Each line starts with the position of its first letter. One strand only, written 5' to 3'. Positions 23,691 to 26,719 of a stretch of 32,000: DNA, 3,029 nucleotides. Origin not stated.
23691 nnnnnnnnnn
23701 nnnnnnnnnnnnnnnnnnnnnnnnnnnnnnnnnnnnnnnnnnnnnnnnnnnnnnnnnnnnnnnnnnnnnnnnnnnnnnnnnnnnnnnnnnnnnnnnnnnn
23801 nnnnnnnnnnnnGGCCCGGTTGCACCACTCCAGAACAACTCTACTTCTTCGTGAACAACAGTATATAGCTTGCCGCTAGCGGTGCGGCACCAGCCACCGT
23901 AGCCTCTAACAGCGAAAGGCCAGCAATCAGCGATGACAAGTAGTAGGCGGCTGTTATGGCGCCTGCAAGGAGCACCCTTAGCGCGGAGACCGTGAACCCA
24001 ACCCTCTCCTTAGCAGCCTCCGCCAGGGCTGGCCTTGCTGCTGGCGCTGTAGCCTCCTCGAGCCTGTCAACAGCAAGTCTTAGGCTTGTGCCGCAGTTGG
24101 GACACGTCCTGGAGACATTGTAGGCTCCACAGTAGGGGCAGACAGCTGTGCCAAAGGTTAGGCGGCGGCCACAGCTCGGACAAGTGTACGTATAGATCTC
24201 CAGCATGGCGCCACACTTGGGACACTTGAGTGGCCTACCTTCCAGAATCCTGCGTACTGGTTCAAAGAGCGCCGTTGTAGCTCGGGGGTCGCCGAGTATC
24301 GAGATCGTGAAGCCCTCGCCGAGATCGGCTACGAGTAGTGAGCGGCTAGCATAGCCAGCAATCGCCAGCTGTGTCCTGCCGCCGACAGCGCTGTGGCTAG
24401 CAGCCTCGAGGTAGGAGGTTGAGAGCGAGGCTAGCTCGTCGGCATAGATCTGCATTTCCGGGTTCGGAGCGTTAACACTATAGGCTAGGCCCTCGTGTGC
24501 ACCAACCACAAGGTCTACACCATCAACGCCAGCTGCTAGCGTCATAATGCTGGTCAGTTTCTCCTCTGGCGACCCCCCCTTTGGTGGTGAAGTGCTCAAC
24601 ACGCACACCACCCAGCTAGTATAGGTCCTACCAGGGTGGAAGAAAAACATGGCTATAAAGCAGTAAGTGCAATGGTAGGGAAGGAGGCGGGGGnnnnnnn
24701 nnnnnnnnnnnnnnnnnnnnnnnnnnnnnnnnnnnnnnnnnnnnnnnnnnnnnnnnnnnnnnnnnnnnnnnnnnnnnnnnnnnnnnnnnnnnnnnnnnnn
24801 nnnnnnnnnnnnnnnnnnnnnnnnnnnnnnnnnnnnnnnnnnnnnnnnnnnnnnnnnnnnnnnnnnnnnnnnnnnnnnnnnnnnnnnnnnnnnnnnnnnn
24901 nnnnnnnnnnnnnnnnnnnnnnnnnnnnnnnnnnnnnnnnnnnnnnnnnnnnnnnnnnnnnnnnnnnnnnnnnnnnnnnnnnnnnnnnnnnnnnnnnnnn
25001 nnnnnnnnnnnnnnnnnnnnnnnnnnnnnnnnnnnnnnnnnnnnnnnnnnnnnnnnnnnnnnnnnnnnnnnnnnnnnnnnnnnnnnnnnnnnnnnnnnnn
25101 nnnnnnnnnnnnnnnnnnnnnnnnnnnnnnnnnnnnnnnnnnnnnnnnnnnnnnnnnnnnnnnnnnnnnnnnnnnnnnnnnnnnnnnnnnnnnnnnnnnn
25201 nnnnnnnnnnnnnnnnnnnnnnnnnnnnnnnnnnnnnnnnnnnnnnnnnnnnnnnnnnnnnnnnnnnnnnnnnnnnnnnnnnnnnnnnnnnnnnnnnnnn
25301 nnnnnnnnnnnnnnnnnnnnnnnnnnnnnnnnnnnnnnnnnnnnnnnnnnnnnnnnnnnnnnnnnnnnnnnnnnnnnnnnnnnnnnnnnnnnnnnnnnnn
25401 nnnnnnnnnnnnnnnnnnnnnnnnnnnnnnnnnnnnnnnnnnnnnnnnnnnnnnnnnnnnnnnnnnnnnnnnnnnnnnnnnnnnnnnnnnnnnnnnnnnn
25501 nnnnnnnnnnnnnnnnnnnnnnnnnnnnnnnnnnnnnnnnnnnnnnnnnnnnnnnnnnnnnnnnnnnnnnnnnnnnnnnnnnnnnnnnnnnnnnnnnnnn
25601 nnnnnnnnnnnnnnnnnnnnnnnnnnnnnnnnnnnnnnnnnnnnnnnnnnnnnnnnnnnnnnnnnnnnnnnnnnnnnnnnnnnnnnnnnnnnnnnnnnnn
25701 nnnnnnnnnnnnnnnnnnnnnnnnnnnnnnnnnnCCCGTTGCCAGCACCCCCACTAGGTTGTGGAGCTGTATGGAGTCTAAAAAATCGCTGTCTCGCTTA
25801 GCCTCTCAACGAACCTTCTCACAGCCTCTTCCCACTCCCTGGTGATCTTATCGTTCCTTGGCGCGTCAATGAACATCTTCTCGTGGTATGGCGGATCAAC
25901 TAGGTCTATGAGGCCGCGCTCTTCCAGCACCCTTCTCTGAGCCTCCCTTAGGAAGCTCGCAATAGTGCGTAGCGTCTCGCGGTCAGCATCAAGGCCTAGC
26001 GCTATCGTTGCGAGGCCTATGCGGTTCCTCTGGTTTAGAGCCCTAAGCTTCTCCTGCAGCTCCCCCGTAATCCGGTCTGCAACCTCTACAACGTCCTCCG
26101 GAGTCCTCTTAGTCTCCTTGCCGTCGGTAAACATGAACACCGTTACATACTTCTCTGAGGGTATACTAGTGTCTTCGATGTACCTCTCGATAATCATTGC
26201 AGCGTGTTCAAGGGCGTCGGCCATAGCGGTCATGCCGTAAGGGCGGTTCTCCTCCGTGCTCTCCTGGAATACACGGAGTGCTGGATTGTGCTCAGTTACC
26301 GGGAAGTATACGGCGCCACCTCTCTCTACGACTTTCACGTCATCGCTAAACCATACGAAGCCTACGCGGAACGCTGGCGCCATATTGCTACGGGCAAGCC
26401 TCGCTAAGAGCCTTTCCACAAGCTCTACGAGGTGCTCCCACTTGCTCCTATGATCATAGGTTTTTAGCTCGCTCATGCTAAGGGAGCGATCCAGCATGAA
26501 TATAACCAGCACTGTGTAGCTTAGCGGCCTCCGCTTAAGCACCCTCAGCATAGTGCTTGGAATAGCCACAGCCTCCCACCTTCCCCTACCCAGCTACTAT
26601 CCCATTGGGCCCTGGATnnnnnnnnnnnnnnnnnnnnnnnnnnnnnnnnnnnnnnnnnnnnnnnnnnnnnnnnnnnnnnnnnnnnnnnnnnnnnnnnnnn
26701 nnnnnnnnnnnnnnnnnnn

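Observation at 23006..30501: Eight-gene candidate phospho-signalling system: vWA + Bud32/RIO-like kinase + PP2C triad wired to Roadblock/LC7, DUF4388(PATAN)-like and SRPBCC-like scaffold proteins, with no GTPase or FHA partner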

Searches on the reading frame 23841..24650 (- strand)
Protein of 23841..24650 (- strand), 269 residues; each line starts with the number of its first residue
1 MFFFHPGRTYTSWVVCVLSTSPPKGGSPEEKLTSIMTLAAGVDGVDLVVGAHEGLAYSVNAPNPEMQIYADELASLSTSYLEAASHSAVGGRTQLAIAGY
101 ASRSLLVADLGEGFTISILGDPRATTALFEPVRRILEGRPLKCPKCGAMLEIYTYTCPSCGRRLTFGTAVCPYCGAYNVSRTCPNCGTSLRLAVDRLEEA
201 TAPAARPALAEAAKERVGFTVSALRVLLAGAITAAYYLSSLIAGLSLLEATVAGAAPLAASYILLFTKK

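Call 3: search_protein_families(library=pfam, proteins=[window:23841-24650:-], max_evalue=1)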
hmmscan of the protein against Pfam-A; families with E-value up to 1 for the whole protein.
window:23841-24650:- (269 aa): 42 families (the best 25 are shown)
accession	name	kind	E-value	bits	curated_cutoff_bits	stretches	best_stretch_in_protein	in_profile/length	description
PF13240.11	Zn_Ribbon_1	-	5.3e-08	32.9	25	2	142-164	1-23/23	zinc-ribbon domain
PF13248.11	Zn_ribbon_3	-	9.6e-08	31.7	27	3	154-176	2-24/26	zinc-ribbon domain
PF12773.13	DZR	-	1.1e-07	32.3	27.3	1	142-175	14-45/45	Double zinc ribbon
PF17032.10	Zn_ribbon_15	-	8.7e-06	26.9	28.9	1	127-175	23-73/73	zinc-ribbon family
PF10571.15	UPF0547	-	6.3e-05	23.4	29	1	156-175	2-21/26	Uncharacterised protein family UPF0547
PF09723.15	Zn_ribbon_8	-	7.9e-05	23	34.4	1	129-148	15-34/41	Zinc ribbon domain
PF24460.1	DUF7575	-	0.0001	22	28.5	0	181-190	4-13/28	Domain of unknown function (DUF7575)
PF21344.3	Zn_ribbon_LysW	-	0.00057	19.9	27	1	135-153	16-34/46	Alpha-aminoadipate carrier protein LysW-like, globular domain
PF22747.2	Zn_ribbon_DUF2089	-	0.0013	19.2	27.6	1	143-161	1-19/32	DUF2089 zinc ribbon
PF07191.17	Zn_ribbon_6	-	0.0019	18.6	25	1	142-190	2-39/67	Double zinc ribbon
PF01396.24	Zn_ribbon_Top1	-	0.0041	17.3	32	0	142-150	3-11/39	Topoisomerase DNA binding C4 zinc finger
PF17283.8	Zn_ribbon_SprT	-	0.0053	17.2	28.1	1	153-175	3-31/38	SprT-like zinc ribbon domain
PF14255.11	Cys_rich_CPXG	-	0.0092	16.3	25.2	0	183-198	3-18/52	Cysteine-rich CPXCG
PF18912.6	DZR_2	-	0.01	16.1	27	1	140-186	7-55/56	Double zinc ribbon domain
PF08271.17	Zn_Ribbon_TF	-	0.01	15.8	29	0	155-176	1-27/43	TFIIB zinc-binding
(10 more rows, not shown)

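Call 4: search_protein_families(library=ncbifam, proteins=[window:23841-24650:-], max_evalue=1)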
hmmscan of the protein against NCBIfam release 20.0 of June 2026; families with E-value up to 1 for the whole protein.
window:23841-24650:- (269 aa): 24 families
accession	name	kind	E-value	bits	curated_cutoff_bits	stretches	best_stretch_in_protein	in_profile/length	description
NF033497.1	rubre_like_arch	subfamily_domain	8.9e-05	22.1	32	1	155-176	1-24/34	rubrerythrin-like domain-containing protein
TIGR04104.1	cxxc_20_cxxc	subfamily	0.00032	21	45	1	156-192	2-37/93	TIGR04104 family putative zinc finger protein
NF041911.1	HVO_0649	equivalog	0.00035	20.4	70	1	125-178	7-59/65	HVO_0649 family zinc finger protein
TIGR02605.1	CxxC_CxxC_SSSS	subfamily_domain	0.00039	20.4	31.3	0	129-148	15-34/52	FmdB family zinc ribbon protein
NF041913.1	HVO_2142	equivalog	0.0076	16.1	90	1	151-167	8-24/48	HVO_2142 family zinc finger protein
NF011302.0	PRK14714.1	equivalog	0.024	12.1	1791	1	142-192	682-734/1350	DNA-directed DNA polymerase II large subunit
NF009623.0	PRK13130.1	equivalog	0.035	14.2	68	1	170-190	7-27/56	RNA-protein complex protein Nop10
NF041070.1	carrier_LysW_Arch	domain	0.037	14.1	75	0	137-153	20-36/57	alpha-aminoadipate/glutamate carrier protein LysW/ArgW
NF038384.1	zinc_YnfU_fam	subfamily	0.049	13.2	36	0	132-149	30-47/52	YnfU family zinc-binding protein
NF045720.1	rubredox_RCKP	subfamily_domain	0.064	12.9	45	1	139-148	18-27/34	RCKP-type rubredoxin-like domain-containing protein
TIGR01206.1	lysW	equivalog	0.077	12.9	53.2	0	181-197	3-19/54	lysine biosynthesis protein LysW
NF049953.1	ribbon_DG_selen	exception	0.08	12.8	130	1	142-162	149-169/172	zinc ribbon-containing (seleno)protein DG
NF003103.0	PRK04023.1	equivalog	0.083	10.4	1269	1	150-191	626-666/1125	DNA polymerase II large subunit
TIGR02098.1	MJ0042_CXXC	domain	0.096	12.4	20.9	0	182-191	4-13/38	MJ0042-type zinc finger domain-containing protein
NF011451.0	PRK14873.1-1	equivalog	0.14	10.3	1147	1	141-194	461-512/764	primosome assembly protein PriA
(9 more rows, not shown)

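Call 63: search_protein_families(library=padloc, proteins=[window:23841-24650:-], max_evalue=0.01)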
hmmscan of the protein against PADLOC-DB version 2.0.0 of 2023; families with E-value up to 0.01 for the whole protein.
window:23841-24650:- (269 aa): 0 families

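Call 83: search_solved_structures(query=A5, max_evalue=10, show_alignments=0)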
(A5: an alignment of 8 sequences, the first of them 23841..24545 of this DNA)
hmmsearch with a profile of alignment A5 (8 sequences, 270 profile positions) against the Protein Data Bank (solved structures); distinct sequences matched with E-value up to 10: 61 (the best 60 are shown).
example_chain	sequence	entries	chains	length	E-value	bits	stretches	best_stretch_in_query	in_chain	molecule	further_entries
4qiw_P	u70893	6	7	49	0.017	17.8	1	140-170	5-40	DNA-directed RNA polymerase subunit P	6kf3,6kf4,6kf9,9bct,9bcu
2jne_A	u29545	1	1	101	0.021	17.5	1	126-169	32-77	Hypothetical protein yfgJ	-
2aqc_A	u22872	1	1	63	0.021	17.5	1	150-178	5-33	Ribosome biogenesis protein Nop10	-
2apo_B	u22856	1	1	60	0.026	17.2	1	152-178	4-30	Ribosome biogenesis protein Nop10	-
2aus_D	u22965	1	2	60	0.033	16.9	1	152-179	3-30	Ribosome biogenesis protein Nop10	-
6knb_B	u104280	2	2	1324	0.049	16.3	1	134-175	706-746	DNA polymerase D DP2 (DNA polymerase II large) subunit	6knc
4v4n_Ag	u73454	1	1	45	0.054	16.2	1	139-164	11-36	50S ribosomal protein L40E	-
2ey4_E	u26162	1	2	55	0.067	15.9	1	152-179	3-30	Ribosome biogenesis protein Nop10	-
4v6u_Bg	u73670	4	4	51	0.072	15.8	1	139-164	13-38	50S ribosomal protein L40e | Large ribosomal subunit protein eL40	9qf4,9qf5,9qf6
2hvy_C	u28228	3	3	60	0.075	15.7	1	152-179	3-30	Ribosome biogenesis protein Nop10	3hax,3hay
3lwo_B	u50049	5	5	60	0.082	15.6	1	152-179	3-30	Ribosome biogenesis protein Nop10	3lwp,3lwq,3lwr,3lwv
6ydh_A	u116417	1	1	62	0.095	15.4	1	124-173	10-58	DUF1610 domain-containing protein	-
5k2m_E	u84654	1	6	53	0.096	15.4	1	142-180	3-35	Probable lysine biosynthesis protein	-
8rxc_D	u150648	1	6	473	0.11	15.2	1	155-222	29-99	DNA repair protein RadA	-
5lkm_A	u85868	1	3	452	0.11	15.2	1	155-222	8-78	DNA repair protein RadA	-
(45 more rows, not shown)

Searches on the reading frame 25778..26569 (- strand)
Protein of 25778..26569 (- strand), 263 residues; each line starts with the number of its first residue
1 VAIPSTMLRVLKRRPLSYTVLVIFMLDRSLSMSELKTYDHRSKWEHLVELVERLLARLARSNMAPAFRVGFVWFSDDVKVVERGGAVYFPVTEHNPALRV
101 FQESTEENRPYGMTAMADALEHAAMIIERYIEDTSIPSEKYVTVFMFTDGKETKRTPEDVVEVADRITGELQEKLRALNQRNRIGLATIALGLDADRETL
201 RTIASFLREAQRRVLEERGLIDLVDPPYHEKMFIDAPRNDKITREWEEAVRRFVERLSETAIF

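Call 3: search_protein_families(library=pfam, proteins=[window:25778-26569:-], max_evalue=1)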
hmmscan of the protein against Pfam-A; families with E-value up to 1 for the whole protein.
window:25778-26569:- (263 aa): 6 families
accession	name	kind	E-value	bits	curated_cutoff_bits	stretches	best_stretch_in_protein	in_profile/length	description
PF13519.12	VWA_2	-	4.4e-09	37.4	27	1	22-150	1-106/107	von Willebrand factor type A domain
PF00092.34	VWA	-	1.1e-08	36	23.8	1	22-205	2-152/174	von Willebrand factor type A domain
PF07002.22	Copine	-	0.039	13.9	27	1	91-218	63-172/218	Copine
PF15566.12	Imm32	-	0.067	13.6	27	1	193-211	4-22/54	Immunity protein 32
PF13176.12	TPR_7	-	0.12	13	27.9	0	37-60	8-30/36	Tetratricopeptide repeat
PF05491.19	RuvB_C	-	0.18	12.2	24.7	0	175-202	12-42/72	RuvB C-terminal winged helix domain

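Call 4: search_protein_families(library=ncbifam, proteins=[window:25778-26569:-], max_evalue=1)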
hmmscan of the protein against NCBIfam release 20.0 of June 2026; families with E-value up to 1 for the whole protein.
window:25778-26569:- (263 aa): 0 families

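Call 63: search_protein_families(library=padloc, proteins=[window:25778-26569:-], max_evalue=0.01)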
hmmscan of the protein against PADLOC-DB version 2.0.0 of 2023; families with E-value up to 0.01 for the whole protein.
window:25778-26569:- (263 aa): 1 family
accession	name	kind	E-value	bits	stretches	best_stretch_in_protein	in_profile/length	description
PDLC02224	TerY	-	0.0011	16.5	0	110-168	131-187/277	-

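Call 72: search_solved_structures(query=A10, max_evalue=1, show_alignments=1)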
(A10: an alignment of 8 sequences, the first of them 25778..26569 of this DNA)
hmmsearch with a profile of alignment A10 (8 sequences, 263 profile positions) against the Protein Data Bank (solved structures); distinct sequences matched with E-value up to 1: 12.
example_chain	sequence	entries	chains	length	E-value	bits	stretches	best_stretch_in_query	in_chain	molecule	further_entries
4f1j_A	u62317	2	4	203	0.053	16.2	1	41-150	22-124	Thrombospondin related anonymous protein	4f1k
4hqk_A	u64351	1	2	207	0.067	15.9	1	41-150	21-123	Thrombospondin-related anonymous protein, TRAP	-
4hqf_A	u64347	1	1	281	0.11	15.1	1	41-150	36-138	Thrombospondin-related anonymous protein, TRAP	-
6zh3_B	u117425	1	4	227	0.17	14.5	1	116-179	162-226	Vacuolar protein-sorting-associated protein 24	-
9han_B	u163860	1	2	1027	0.47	13.1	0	20-104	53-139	Collagen type VI alpha 2 chain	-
2pmu_A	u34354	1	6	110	0.62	12.7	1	14-60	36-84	response regulator PHOP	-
1pvm_A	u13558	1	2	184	0.79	12.3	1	81-236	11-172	conserved hypothetical protein Ta0289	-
3mkz_A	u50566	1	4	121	0.86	12.2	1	110-180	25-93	Protein sopB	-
5w8y_A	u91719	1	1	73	0.9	12.2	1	108-156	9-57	protein XPH1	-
2rv8_A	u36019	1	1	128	0.9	12.1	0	14-60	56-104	DNA-binding response regulator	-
2zv3_A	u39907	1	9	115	0.94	12.1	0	187-225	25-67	Peptidyl-tRNA hydrolase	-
2qh1_A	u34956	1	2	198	0.95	12.1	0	81-236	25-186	Hypothetical protein Ta0289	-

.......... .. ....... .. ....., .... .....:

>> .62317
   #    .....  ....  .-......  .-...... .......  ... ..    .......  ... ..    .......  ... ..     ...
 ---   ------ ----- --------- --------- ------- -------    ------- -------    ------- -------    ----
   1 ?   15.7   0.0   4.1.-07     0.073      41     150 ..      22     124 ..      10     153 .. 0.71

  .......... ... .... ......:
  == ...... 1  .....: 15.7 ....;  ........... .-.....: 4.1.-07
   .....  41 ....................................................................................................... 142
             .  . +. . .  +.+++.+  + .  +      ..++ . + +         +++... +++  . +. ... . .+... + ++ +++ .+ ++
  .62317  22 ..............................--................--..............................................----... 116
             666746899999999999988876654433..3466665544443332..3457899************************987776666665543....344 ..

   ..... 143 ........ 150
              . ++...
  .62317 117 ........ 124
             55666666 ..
